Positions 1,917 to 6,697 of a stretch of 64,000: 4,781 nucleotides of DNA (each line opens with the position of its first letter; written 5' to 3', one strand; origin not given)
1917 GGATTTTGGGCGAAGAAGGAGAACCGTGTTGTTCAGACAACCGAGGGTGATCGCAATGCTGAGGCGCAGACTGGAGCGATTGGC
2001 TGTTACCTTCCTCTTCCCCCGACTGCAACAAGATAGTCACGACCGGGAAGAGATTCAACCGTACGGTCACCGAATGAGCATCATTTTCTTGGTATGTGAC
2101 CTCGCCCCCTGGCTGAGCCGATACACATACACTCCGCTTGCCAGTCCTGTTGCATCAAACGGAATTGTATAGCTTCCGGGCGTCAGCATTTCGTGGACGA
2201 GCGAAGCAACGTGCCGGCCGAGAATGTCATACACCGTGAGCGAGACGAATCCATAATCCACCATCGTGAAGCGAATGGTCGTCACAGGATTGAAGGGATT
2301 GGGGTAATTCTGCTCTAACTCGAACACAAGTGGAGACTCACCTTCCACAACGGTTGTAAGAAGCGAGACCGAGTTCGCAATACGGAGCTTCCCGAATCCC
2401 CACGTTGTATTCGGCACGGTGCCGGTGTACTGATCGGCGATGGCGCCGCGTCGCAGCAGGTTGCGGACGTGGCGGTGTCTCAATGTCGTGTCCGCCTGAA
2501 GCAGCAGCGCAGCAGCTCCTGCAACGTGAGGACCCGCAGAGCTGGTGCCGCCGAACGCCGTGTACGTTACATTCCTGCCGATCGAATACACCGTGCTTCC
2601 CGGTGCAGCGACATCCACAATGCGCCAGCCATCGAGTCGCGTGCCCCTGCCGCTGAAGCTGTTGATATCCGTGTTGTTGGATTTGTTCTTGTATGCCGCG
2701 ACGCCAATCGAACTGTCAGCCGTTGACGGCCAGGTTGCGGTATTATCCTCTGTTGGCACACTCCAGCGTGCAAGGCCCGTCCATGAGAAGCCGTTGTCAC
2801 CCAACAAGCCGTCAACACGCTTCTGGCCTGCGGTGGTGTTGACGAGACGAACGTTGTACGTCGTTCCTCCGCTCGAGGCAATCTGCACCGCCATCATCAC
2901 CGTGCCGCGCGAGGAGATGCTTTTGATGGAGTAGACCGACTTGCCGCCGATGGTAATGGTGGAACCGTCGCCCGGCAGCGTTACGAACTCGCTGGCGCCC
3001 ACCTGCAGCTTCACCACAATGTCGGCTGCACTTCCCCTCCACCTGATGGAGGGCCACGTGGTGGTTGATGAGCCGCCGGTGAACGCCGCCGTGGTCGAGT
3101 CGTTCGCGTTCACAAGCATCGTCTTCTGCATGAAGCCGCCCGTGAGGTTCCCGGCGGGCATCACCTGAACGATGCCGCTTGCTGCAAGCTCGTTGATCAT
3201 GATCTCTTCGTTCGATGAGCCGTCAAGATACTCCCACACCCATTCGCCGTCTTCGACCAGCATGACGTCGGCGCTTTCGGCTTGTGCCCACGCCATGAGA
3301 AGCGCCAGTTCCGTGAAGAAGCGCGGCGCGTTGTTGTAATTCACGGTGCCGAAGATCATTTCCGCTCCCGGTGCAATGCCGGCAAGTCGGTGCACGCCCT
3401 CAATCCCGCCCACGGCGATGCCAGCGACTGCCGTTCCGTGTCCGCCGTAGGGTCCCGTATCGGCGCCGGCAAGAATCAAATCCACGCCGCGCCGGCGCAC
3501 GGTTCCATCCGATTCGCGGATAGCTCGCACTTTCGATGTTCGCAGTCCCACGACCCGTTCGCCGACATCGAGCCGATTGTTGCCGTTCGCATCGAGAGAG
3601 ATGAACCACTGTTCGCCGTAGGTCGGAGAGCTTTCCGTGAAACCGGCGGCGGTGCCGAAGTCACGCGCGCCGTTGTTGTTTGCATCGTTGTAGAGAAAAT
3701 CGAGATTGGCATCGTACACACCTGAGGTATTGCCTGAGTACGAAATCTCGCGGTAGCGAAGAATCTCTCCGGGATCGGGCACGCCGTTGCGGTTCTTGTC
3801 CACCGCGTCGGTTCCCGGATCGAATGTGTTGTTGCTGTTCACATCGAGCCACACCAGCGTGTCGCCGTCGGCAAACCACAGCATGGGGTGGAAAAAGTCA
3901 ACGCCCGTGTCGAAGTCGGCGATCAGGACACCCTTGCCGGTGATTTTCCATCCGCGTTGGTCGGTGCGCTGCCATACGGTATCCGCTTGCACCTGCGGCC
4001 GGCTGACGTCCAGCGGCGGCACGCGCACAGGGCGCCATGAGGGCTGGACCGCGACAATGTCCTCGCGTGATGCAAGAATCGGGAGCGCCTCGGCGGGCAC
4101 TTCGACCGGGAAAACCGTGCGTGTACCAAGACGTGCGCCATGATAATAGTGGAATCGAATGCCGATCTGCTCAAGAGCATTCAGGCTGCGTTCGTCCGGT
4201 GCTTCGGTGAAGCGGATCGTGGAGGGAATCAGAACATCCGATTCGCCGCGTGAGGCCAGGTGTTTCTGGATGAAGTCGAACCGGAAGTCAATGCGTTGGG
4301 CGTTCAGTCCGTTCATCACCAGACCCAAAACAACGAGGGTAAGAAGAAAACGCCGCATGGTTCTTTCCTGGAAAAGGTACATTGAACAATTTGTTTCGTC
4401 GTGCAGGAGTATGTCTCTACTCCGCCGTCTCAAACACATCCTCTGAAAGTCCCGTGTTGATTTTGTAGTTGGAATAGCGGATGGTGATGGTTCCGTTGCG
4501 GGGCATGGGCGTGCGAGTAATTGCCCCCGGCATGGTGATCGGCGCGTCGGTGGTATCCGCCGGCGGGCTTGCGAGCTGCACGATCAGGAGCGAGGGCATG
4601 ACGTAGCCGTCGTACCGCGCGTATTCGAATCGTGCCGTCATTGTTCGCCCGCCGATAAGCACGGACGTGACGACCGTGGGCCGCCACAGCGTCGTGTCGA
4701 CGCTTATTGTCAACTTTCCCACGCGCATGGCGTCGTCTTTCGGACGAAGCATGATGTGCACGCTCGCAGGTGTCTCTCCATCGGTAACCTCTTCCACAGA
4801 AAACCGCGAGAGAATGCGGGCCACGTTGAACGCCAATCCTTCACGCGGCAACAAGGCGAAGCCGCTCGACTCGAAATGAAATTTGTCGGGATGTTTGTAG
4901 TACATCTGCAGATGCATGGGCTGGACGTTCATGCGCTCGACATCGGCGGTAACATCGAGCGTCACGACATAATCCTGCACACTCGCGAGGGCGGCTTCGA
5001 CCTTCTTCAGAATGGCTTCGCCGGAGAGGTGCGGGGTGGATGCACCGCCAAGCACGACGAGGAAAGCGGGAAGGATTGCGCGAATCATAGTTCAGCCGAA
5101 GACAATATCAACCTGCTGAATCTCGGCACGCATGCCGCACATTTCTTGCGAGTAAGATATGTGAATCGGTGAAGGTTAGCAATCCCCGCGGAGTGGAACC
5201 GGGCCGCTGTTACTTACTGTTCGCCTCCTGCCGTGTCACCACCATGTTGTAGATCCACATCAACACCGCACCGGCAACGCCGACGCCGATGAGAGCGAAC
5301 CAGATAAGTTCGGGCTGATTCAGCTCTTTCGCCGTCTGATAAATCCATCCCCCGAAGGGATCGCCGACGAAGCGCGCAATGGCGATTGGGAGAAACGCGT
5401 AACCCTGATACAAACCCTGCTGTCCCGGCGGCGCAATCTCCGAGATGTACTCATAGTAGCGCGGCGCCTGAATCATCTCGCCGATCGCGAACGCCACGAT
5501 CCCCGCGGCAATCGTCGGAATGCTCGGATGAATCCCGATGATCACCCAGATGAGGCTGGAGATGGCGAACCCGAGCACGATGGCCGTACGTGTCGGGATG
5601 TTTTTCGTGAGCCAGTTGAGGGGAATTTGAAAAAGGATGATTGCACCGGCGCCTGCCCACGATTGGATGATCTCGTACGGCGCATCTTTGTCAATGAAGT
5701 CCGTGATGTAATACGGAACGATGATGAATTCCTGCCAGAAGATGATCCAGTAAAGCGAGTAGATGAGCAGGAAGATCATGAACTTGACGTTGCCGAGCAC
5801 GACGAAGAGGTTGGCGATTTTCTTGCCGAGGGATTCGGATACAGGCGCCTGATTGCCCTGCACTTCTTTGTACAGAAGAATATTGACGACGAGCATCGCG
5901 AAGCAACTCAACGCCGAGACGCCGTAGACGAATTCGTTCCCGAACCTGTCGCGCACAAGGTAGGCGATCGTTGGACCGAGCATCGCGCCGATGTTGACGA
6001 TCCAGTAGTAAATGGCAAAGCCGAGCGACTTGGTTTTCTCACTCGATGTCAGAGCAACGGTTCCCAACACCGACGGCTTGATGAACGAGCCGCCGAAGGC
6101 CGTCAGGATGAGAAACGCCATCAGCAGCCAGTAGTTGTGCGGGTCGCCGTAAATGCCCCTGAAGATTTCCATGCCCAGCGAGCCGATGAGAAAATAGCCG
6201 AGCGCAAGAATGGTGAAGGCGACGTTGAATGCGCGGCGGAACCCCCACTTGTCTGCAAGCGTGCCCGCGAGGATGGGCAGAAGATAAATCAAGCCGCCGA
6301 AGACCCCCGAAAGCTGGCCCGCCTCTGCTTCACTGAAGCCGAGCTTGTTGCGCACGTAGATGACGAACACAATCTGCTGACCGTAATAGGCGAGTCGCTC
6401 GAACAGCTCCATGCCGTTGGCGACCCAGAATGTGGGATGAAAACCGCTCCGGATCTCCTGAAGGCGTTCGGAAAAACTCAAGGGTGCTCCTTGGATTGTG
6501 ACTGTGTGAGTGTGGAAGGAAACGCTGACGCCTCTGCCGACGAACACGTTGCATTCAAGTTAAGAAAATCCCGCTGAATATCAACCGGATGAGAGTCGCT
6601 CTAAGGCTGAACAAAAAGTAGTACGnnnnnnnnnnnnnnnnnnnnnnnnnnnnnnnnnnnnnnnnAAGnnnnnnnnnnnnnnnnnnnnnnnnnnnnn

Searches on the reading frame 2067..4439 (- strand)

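Call 61: search_protein_families(library=pfam, proteins=[window:2067-4439:-], max_evalue=0.001)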
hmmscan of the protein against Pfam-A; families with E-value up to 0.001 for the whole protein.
window:2067-4439:- (790 aa): 2 families
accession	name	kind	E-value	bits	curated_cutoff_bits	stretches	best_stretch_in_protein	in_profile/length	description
PF00082.27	Peptidase_S8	-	4.4e-27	95.6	21.8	2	565-682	161-287/288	Subtilase family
PF18962.6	Por_Secre_tail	-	2.6e-08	34.5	27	1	712-787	2-74/75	Secretion system C-terminal sorting domain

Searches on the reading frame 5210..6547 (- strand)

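Call 61: search_protein_families(library=pfam, proteins=[window:5210-6547:-], max_evalue=0.001)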
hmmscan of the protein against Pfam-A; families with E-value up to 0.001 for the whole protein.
window:5210-6547:- (445 aa): 3 families
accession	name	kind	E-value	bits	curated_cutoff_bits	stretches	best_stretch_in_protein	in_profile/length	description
PF07690.21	MFS_1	-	1.7e-32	113.2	33.4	2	53-283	11-231/347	Major Facilitator Superfamily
PF00854.27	PTR2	-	2.9e-09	36.7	27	1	113-249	10-144/392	POT family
PF05977.19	MFS_3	-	9.1e-06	24.8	27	1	87-341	58-305/524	Transmembrane secretion effector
